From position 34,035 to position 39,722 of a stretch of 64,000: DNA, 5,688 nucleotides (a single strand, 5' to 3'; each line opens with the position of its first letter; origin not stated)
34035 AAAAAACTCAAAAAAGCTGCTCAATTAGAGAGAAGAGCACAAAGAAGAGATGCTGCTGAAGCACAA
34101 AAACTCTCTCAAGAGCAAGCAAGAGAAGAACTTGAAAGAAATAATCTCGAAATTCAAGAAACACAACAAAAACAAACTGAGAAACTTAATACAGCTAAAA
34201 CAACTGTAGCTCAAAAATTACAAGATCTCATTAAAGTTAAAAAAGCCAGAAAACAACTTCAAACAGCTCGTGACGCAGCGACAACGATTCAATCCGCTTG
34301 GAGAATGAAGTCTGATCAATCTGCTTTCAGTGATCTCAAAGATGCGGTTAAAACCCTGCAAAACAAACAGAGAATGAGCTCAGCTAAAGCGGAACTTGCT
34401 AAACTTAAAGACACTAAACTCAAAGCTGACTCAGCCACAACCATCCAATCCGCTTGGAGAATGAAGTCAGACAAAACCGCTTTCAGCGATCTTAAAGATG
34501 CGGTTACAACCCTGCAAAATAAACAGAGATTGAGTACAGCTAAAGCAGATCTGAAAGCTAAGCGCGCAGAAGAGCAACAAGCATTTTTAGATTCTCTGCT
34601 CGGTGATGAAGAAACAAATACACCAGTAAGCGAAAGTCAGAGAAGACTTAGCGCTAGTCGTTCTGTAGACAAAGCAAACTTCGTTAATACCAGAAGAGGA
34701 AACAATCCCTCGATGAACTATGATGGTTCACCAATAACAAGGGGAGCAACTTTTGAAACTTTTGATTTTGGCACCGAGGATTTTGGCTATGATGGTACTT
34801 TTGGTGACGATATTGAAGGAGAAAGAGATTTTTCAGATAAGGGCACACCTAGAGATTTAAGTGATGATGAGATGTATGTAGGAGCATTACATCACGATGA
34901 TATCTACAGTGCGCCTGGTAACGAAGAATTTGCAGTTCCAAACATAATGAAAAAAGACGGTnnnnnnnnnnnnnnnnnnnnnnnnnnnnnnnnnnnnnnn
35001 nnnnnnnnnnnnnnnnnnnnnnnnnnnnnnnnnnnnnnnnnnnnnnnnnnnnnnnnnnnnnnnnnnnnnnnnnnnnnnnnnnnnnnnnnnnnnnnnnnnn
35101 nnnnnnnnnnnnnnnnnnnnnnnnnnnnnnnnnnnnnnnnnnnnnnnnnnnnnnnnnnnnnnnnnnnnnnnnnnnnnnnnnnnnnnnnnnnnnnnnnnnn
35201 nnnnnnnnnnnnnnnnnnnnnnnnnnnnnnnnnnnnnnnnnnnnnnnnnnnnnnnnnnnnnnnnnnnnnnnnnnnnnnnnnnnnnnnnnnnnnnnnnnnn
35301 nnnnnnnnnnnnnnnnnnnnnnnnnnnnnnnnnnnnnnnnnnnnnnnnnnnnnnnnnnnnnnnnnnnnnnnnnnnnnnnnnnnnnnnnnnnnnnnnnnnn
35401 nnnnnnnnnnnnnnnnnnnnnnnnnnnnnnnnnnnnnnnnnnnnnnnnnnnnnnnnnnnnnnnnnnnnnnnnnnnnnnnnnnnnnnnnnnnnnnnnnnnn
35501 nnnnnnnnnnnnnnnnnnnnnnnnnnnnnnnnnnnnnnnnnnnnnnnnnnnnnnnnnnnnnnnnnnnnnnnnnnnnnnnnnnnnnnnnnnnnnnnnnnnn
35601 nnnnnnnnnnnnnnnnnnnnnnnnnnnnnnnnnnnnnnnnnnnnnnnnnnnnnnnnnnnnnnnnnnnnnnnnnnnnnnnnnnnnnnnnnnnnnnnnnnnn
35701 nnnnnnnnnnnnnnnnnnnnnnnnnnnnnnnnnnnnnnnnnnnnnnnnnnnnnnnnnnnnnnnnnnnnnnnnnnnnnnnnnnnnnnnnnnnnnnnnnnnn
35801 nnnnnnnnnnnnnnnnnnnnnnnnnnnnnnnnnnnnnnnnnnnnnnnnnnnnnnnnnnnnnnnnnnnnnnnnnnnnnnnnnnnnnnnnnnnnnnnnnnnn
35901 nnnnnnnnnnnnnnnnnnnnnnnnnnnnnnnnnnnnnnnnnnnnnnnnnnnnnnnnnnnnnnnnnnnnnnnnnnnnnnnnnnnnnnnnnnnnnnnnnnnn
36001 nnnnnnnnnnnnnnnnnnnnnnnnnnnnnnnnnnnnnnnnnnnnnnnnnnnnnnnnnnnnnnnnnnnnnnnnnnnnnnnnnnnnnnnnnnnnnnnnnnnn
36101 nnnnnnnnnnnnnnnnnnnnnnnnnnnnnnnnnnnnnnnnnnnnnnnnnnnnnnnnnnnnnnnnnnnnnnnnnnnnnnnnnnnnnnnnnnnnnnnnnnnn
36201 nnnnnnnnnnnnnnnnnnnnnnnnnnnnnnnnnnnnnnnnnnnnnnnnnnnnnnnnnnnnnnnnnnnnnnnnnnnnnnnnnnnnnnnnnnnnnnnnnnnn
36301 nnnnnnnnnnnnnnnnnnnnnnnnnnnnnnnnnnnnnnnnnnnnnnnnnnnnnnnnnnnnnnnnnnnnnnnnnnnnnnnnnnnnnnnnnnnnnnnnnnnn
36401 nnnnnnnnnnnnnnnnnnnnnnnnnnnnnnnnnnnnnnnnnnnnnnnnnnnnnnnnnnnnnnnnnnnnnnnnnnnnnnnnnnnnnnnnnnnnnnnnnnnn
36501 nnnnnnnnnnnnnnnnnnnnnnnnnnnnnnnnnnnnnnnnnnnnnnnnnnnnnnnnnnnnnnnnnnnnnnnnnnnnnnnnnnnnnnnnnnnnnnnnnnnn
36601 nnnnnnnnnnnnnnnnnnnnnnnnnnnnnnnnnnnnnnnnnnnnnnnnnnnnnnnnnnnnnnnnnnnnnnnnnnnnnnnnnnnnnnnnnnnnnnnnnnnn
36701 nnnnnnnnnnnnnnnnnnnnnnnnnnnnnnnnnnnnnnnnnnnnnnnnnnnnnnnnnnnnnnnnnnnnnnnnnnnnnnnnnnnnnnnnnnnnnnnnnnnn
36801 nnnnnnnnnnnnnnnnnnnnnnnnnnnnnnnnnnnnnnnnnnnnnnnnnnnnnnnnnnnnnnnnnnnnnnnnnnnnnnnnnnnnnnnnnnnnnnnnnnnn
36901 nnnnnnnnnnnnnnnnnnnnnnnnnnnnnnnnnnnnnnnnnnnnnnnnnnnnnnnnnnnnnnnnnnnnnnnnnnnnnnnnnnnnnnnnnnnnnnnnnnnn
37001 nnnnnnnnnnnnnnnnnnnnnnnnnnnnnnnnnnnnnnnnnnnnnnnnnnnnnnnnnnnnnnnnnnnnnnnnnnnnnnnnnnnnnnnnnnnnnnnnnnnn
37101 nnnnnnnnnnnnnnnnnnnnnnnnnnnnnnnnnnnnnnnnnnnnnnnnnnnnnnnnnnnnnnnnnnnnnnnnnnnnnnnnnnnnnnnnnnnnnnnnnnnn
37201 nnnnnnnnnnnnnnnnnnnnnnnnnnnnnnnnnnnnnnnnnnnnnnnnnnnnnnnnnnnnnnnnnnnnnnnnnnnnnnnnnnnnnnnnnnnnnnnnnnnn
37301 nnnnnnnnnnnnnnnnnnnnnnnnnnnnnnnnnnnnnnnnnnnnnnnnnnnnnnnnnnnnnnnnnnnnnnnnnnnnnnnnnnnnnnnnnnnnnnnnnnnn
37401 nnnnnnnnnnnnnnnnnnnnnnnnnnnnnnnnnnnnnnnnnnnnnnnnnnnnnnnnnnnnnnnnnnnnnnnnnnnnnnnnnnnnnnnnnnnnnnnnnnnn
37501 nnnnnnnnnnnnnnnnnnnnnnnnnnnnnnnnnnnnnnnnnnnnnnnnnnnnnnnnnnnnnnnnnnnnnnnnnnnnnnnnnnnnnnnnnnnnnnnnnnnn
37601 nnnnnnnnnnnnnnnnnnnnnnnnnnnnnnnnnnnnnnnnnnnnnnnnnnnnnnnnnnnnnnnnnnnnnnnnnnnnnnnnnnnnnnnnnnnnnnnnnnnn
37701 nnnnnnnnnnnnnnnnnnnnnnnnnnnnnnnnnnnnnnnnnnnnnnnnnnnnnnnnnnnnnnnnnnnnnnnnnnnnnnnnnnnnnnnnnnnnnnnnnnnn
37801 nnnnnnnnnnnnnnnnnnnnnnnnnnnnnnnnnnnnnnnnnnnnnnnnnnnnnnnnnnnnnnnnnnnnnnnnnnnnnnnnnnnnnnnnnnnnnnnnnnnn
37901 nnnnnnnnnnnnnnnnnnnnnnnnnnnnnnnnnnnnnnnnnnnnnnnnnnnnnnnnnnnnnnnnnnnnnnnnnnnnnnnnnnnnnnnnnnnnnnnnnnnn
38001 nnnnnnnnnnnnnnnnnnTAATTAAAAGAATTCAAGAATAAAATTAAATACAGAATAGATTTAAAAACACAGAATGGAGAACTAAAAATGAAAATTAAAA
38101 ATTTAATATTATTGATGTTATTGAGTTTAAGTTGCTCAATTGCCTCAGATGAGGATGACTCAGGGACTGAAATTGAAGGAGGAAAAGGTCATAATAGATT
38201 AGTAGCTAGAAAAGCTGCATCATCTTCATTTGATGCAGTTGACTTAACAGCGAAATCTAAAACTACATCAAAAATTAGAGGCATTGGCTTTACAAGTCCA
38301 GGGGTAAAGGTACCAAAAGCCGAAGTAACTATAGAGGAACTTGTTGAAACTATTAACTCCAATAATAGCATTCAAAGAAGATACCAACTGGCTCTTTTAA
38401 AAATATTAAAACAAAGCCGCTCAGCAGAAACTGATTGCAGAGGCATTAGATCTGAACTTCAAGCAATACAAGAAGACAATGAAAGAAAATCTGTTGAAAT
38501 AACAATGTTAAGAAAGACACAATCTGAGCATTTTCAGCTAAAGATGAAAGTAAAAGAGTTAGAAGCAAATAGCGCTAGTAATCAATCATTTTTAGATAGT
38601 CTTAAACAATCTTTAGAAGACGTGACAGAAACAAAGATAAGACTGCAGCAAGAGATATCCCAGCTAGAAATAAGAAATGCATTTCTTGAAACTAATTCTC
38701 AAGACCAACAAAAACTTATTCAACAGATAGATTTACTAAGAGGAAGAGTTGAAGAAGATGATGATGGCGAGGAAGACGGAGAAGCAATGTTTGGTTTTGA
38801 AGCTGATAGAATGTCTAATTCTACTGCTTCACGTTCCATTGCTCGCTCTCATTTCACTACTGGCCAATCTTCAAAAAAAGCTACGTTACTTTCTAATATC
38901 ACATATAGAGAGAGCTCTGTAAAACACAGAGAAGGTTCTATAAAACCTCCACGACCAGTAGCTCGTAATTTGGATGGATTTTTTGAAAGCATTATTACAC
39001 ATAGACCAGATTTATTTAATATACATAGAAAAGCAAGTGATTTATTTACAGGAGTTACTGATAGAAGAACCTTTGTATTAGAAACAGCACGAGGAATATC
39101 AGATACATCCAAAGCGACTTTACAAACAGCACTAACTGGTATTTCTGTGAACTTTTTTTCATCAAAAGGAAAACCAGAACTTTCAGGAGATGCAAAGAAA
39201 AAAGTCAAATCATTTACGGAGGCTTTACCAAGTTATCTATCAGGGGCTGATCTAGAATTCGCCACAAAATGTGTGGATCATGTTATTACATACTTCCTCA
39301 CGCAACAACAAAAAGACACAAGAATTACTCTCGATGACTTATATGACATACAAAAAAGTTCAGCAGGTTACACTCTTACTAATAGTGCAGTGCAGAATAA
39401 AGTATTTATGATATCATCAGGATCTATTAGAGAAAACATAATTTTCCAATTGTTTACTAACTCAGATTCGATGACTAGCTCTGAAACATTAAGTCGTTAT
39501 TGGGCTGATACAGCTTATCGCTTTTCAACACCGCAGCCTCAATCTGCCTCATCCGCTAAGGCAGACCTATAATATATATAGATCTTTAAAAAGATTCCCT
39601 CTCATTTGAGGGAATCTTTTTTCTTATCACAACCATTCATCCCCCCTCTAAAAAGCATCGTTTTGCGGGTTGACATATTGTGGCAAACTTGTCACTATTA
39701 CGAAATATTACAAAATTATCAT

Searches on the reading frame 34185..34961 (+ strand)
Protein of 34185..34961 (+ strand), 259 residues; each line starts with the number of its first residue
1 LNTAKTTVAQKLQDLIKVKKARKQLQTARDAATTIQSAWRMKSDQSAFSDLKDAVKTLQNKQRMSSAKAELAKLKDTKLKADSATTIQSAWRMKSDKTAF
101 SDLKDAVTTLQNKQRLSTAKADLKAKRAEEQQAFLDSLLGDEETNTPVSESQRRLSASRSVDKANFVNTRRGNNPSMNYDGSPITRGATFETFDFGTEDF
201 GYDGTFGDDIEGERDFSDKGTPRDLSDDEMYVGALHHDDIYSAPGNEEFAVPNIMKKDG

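Call 72: find_homologous_proteins(query=window:34185-34961:+, max_evalue=0.001)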
Query seq(259 aa): 708 candidates shared short words with the query, none scored E <= 0.001.
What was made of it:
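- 30597..38021 (+): Unrelated giant exported coiled-coil protein (2474 aa, signal-peptide-like N-terminus). It carries two IQ motifs. No homologues were found for the IQ region (call 72).
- Tried and rejected: Homologues of the giant protein's IQ region: none found (call 72).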

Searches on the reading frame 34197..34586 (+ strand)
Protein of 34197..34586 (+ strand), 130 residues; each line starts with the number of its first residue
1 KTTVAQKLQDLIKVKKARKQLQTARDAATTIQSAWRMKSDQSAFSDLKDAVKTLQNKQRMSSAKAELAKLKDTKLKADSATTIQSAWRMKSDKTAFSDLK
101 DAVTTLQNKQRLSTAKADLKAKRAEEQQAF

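Call 32: search_protein_families(library=pfam, proteins=[window:34197-34586:+], max_evalue=1)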
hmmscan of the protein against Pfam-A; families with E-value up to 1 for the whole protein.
seq(130 aa): 13 families
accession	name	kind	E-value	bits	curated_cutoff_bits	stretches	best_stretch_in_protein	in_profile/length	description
PF00612.33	IQ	-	3.5e-08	33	20.3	2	25-38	1-14/21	IQ calmodulin-binding motif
PF00010.31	HLH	-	7.7e-06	26.1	20.7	2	88-115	12-39/53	Helix-loop-helix DNA-binding domain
PF07230.16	Portal_T4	-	0.0068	15.6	22.9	0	14-61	145-192/433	Bacteriophage T4-like portal protein (Gp20)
PF08653.15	DASH_Dam1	-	0.0084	16.4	26.6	0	42-68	3-30/56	DASH complex subunit Dam1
PF07744.19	SPOC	-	0.011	16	25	1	43-119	36-106/153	SPOC domain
PF09895.14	DUF2122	-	0.012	16.5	25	0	36-74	17-55/106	RecB-family nuclease (DUF2122)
PF16697.10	Yop-YscD_cpl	-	0.12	13.1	33.2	0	89-122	45-78/94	Inner membrane component of T3SS, cytoplasmic domain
PF04612.17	T2SSM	-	0.12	13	27.8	0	14-124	50-146/160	Type II secretion system (T2SS), protein M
PF15738.11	YafQ_toxin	-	0.14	12.9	30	0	87-118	14-45/88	Bacterial toxin of type II toxin-antitoxin system, YafQ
PF09936.14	Methyltrn_RNA_4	-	0.74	10.1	22.6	0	20-103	48-126/182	SAM-dependent RNA methyltransferase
PF23217.2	DUF7066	-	0.83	10.1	27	0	6-21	36-51/53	Domain of unknown function (DUF7066)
PF18578.6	Raf1_N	-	0.87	10.6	26.8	0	52-124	13-84/106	Rubisco accumulation factor 1 alpha helical domain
PF08285.16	DPM3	-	0.99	10.1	25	0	94-122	61-87/90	Dolichol-phosphate mannosyltransferase subunit 3 (DPM3)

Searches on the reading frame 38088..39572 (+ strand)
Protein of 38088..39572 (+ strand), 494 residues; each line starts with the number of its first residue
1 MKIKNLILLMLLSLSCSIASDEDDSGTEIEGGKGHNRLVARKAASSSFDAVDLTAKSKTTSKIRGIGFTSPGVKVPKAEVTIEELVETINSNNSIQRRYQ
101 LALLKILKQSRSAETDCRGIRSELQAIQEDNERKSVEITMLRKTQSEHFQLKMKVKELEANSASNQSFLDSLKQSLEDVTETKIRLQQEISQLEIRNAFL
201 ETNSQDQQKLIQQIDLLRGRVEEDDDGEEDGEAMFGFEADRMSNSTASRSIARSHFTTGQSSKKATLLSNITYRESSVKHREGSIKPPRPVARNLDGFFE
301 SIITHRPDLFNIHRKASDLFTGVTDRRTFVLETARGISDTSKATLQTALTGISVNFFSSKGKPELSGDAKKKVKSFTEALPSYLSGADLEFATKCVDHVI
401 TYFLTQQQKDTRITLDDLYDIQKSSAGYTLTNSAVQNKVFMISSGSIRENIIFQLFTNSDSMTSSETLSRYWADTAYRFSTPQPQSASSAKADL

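Call 11: search_protein_families(library=ncbifam, proteins=[window:38088-39572:+], max_evalue=0.00001)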
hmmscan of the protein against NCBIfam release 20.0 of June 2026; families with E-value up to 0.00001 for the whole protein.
window:38088-39572:+ (494 aa): 0 families

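Call 32: search_protein_families(library=pfam, proteins=[window:38088-39572:+], max_evalue=1)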
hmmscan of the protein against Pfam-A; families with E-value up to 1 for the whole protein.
window:38088-39572:+ (494 aa): 4 families
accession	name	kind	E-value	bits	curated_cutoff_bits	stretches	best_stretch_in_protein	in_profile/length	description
PF20376.4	DUF6671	-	0.059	13.6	23.8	1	41-121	51-130/217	Domain of unknown function (DUF6671)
PF01991.23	vATP-synt_E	-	0.083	12.7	24.2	1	119-204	28-112/199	ATP synthase (E/31 kDa) subunit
PF02344.20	Myc-LZ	-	0.22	11.8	24.3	1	206-222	2-18/31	Myc leucine zipper domain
PF06156.18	YabA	-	0.9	10.6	30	0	150-208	5-60/103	Initiation control protein YabA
